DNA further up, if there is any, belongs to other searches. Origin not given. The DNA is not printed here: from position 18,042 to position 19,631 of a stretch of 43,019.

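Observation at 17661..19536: Self-contained two-gene cassette of unknown function between lysis genes and terminase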

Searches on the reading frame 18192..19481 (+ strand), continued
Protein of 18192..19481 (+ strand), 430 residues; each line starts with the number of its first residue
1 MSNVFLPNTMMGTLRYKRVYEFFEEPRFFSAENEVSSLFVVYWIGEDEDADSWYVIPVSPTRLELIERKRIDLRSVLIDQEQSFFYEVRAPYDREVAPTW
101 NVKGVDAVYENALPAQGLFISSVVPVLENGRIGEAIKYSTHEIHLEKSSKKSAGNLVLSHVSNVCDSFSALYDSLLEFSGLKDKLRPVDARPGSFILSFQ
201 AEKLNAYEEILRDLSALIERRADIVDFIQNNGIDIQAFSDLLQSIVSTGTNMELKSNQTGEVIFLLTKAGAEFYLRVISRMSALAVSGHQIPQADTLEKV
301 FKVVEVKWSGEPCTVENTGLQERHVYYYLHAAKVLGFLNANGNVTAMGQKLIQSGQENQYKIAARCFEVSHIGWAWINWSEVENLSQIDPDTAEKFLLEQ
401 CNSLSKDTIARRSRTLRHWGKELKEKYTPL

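Call 62: fold_search(model_id=the predicted structure, library=pdb)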
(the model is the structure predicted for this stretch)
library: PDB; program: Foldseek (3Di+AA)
matches with E <= 10: 380; with E <= 0.001: 0
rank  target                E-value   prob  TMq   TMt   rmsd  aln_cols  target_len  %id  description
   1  6zm2_A                4.4e-01  0.51  0.13  0.09  13.5       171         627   13  Crystal structure of the DEAH-box ATPase Prp2 in complex with ADP-BeF3 and ssRNA (released 2021-04-21)
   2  7tbk_S1               4.6e-01  0.03  0.10  0.06  32.9       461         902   10  Composite structure of the dilated human nuclear pore complex (NPC) symmetric core generated with a 37A in situ cryo- (released 2022-06-15)
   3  6i3o_B                4.9e-01  0.54  0.12  0.09  16.5       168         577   12  Crystal structure of DEAH-box ATPase Prp22 (released 2019-03-06)
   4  6fa5                  4.9e-01  0.47  0.12  0.09  10.9       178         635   13  CRYSTAL STRUCTURE OF THE DEAH-BOX HELICASE PRP2 IN COMPLEX WITH ADP (released 2018-07-11)
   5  6rmb_A                5.4e-01  0.33  0.12  0.09  11.2       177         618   16  Crystal structure of the DEAH-box ATPase Prp2 in complex with Spp2 and ADP (released 2020-02-05)
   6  4pdy                  5.4e-01  0.03  0.11  0.12  21.2       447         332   10  Crystal structure of aminoglycoside phosphotransferase from Alicyclobacillus acidocaldarius subsp. acidocaldarius DSM 44 (released 2014-05-07)
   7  8cnt                  5.7e-01  0.51  0.14  0.10  12.8       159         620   16  Structure of the DEAH-box helicase Prp16 in complex with ADP (released 2023-08-23)
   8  6y2p_A                5.7e-01  0.05  0.11  0.13  22.5       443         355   10  Escherichia coli RnlA-RnlB Toxin-Antitoxin System. (released 2021-04-14)
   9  6hys_C                5.9e-01  0.44  0.13  0.09  12.5       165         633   11  Crystal structure of DHX8 helicase domain bound to ADP at 2.6 angstrom (released 2019-08-28)
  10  6bk8_P                6.6e-01  0.41  0.13  0.10  12.7       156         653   14  S. cerevisiae spliceosomal post-catalytic P complex (released 2018-02-21)
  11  8kg6_F                6.6e-01  0.03  0.10  0.10  22.6       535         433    7  Yeast replisome in state I (released 2023-12-06)
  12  6hys_A                6.9e-01  0.41  0.12  0.09  12.6       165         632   11  Crystal structure of DHX8 helicase domain bound to ADP at 2.6 angstrom (released 2019-08-28)
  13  8rdy_A                7.6e-01  0.38  0.12  0.08  10.3       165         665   12  Saccharomyces cerevisiae Prp43 helicase in complex with Pxr1 (released 2024-10-23)
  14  5vc4                  7.6e-01  0.07  0.14  0.19  16.2       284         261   13  Crystal structure of HUMAN WEE1 KINASE domain in complex with Bosutinib-isomer (released 2017-08-23)
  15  2dke                  7.6e-01  0.02  0.07  0.11  24.3       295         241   11  Crystal structure of substrate-free form of PcyA (released 2006-07-25)
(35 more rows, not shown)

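Call 70: search_dna_similar(query=window:18192-19481:+, collection=phages, mode=protein, max_evalue=0.001, max_rows=30)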
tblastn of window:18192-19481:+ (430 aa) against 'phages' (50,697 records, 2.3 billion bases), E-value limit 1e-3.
No match.

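Call 72: search_dna_similar(query=window:18192-19481:+, collection=plasmids, mode=protein, max_evalue=0.001, max_rows=20)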
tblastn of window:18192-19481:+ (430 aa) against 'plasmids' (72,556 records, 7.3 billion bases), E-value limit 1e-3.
Records with a match: 5; places in all: 5; records where one place covers at least 80% of the query: 2.
Best place of each record, by identity: <60% 5.
By first word of the organism name: Rahnella 1; Pantoea 1; Salmonella 1; Rhodococcus 1; Oscillatoria 1.
By predicted mobility (MOB-suite, as given by PLSDB): non-mobilizable 3; mobilizable 1; conjugative 1.
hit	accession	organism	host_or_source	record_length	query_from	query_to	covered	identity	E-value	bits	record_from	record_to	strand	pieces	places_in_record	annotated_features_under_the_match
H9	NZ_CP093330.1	Rahnella aceris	whole organism,grassland soil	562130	1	430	100%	49.1%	7e-141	451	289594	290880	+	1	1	DUF6575 domain-containing protein | hypothetical protein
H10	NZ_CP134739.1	Pantoea agglomerans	cell culture,Water from creek adjacent ...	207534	1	427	99%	35.6%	3e-85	291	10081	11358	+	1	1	DUF6575 domain-containing protein | hypothetical protein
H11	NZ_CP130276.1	Salmonella enterica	stool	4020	268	427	37%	40.0%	4e-33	139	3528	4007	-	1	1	none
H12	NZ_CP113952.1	Rhodococcus sp. JS3073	culture,soil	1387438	5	93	21%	31.1%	1e-6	59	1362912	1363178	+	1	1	record has no annotation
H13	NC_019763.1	Oscillatoria nigro-viridis PCC 7112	-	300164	5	88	20%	31.8%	2e-4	51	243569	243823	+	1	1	DUF6575 domain-containing protein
